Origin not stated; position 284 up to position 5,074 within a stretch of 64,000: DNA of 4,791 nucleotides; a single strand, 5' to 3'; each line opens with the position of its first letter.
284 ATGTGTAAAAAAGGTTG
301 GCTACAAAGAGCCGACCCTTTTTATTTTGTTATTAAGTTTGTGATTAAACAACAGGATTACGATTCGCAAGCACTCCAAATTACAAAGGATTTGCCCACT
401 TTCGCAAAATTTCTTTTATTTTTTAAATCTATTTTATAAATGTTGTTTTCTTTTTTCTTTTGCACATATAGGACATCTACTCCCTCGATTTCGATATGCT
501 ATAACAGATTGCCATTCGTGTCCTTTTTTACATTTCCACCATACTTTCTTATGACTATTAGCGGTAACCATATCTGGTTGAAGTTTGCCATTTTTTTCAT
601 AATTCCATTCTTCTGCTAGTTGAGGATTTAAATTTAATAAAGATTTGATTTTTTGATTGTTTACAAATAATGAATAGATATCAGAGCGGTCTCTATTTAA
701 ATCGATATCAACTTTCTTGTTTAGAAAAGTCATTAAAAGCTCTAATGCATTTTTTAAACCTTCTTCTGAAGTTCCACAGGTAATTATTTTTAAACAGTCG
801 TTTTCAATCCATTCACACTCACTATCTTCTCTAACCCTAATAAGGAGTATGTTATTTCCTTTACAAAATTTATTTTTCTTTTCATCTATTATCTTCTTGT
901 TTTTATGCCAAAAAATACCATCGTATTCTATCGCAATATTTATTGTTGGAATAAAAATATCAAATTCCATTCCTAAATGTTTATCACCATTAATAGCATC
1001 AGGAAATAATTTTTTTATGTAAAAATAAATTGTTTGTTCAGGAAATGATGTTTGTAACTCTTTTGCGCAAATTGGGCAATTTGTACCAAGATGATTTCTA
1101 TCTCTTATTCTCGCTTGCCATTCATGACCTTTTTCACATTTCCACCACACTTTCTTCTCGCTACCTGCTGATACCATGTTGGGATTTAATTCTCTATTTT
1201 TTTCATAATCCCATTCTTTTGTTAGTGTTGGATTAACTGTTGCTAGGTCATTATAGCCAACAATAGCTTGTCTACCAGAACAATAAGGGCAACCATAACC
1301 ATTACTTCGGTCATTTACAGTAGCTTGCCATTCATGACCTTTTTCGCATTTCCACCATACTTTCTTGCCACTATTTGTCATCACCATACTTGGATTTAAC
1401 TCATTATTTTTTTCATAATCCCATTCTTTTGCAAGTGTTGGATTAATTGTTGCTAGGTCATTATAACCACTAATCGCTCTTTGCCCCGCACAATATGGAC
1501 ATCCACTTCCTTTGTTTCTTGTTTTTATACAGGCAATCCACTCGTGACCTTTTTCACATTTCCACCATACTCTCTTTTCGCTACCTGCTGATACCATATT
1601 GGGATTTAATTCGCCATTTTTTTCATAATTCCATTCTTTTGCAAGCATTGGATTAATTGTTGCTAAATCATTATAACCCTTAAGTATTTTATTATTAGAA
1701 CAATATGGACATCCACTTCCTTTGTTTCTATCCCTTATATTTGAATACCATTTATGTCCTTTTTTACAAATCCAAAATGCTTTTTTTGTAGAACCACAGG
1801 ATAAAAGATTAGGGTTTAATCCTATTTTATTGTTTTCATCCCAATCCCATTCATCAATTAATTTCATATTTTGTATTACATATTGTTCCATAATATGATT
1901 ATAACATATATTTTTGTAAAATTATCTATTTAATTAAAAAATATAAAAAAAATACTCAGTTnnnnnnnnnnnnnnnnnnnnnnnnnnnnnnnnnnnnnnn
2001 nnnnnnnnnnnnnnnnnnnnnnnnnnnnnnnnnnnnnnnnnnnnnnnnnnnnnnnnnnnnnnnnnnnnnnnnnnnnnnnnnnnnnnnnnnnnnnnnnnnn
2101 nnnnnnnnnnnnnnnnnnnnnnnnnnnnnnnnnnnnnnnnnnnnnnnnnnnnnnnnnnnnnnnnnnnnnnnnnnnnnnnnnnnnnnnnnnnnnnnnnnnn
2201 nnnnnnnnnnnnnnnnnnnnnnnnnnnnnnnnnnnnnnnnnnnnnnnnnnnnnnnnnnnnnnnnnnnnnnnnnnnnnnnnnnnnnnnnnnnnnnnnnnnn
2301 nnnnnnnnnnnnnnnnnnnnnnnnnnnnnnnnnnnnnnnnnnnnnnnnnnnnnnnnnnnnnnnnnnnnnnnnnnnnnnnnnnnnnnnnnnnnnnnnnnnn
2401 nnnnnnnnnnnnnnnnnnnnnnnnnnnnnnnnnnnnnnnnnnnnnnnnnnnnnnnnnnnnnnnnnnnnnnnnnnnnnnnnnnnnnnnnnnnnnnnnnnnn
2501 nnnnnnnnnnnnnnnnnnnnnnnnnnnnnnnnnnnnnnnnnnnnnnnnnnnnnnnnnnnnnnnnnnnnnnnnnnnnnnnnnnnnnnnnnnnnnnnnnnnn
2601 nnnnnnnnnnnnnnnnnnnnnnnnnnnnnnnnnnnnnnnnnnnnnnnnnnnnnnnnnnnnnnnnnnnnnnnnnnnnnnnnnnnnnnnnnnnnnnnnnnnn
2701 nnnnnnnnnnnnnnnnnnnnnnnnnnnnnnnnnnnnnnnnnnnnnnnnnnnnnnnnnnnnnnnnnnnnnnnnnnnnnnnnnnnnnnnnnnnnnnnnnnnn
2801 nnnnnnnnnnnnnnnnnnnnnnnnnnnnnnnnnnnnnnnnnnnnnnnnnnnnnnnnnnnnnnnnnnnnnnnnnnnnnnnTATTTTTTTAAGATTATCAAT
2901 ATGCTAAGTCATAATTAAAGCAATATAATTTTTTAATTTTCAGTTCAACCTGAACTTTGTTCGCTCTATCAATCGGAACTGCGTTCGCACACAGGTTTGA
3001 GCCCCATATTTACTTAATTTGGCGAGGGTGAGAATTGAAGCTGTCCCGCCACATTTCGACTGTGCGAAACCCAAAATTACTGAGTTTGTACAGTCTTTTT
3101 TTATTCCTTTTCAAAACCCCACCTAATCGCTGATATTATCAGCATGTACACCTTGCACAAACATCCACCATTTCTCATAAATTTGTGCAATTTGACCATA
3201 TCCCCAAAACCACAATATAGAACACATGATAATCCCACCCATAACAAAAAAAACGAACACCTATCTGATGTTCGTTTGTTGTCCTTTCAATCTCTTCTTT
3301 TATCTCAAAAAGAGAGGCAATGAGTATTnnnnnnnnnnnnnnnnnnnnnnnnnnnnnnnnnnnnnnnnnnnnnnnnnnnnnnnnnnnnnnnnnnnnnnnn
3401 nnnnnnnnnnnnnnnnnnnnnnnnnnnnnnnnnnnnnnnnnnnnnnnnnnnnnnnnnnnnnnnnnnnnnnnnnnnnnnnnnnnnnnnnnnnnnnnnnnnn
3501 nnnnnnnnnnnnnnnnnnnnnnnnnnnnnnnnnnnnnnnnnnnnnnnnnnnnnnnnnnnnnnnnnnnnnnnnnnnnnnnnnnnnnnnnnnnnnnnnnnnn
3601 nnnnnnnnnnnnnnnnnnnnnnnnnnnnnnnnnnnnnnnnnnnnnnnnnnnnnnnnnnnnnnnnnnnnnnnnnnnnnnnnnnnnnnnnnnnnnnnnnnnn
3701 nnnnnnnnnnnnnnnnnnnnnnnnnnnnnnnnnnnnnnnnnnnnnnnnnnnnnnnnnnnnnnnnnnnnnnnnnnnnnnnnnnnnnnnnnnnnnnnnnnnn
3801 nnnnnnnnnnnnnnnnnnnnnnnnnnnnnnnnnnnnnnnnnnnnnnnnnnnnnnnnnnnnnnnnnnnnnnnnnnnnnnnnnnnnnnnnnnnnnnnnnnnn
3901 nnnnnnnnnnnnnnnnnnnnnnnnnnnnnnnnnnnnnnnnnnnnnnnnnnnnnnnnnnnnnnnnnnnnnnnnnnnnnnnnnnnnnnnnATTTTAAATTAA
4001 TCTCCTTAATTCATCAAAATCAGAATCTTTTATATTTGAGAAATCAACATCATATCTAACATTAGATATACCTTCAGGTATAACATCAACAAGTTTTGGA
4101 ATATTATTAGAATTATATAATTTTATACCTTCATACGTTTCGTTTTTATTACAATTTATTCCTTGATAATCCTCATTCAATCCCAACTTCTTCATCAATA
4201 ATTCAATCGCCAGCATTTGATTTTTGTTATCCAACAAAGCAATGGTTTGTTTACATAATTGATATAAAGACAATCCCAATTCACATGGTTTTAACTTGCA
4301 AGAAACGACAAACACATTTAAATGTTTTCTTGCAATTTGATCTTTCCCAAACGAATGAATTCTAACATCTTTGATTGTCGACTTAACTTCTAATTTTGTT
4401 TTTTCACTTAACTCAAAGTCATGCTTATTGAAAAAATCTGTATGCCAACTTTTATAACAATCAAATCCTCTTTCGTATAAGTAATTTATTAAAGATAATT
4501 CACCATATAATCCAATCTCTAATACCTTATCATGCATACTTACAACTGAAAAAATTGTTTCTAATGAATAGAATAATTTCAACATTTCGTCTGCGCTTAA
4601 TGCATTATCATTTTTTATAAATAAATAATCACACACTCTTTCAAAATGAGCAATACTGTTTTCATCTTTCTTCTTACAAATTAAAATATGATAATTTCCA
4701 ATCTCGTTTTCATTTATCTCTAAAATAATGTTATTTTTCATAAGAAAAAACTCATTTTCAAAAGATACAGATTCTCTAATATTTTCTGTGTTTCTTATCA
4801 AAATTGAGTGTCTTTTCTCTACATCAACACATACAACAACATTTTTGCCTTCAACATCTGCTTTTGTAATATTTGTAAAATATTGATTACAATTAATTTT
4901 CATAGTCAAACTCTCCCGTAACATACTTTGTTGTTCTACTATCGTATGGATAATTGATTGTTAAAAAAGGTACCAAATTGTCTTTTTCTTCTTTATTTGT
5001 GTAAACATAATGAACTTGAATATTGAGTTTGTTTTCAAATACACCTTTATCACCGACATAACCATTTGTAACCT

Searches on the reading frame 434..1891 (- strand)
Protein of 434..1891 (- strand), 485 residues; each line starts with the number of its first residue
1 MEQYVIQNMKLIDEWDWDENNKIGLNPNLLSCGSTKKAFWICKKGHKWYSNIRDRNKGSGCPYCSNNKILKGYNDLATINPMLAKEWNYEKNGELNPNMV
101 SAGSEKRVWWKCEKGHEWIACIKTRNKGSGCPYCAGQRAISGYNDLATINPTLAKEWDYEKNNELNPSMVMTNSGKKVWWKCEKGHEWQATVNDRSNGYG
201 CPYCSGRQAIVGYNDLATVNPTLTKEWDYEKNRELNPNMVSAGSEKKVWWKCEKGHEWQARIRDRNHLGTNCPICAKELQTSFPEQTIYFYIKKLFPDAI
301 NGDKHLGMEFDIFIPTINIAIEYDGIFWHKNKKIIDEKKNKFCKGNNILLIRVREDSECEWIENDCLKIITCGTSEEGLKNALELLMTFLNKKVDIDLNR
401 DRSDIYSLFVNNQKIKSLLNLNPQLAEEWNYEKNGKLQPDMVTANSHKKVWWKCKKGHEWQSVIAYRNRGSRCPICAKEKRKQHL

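Call 9: search_protein_families(library=pfam, proteins=[window:434-1891:-], max_evalue=0.001)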
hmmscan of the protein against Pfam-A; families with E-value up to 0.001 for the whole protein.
window:434-1891:- (485 aa): 2 families
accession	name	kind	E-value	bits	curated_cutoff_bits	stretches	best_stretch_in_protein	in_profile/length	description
PF14311.12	DUF4379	-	5e-103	337.7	24.5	5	153-207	1-56/56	Probable Treble clef zinc finger domain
PF22799.2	PIR1-like_C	-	6.1e-07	30.5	27.6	0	427-461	33-59/74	Cell wall mannoprotein PIR1-like, C-terminal domain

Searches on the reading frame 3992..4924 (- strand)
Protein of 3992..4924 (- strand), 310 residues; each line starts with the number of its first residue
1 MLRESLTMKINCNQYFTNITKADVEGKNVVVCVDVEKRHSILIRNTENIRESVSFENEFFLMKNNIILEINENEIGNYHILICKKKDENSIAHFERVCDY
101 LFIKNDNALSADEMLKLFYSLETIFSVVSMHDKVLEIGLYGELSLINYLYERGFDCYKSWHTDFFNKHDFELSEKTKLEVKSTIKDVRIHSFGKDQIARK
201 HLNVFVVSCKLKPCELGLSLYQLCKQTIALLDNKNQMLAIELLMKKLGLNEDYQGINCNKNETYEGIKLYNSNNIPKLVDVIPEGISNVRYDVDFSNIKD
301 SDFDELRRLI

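Call 9: search_protein_families(library=pfam, proteins=[window:3992-4924:-], max_evalue=0.001)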
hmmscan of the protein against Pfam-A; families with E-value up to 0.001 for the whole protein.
window:3992-4924:- (310 aa): 1 family
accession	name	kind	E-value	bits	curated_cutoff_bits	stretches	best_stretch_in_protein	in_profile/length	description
PF14390.12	DUF4420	-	8e-21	75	27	1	28-295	29-305/306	Putative PD-(D/E)XK family member, (DUF4420)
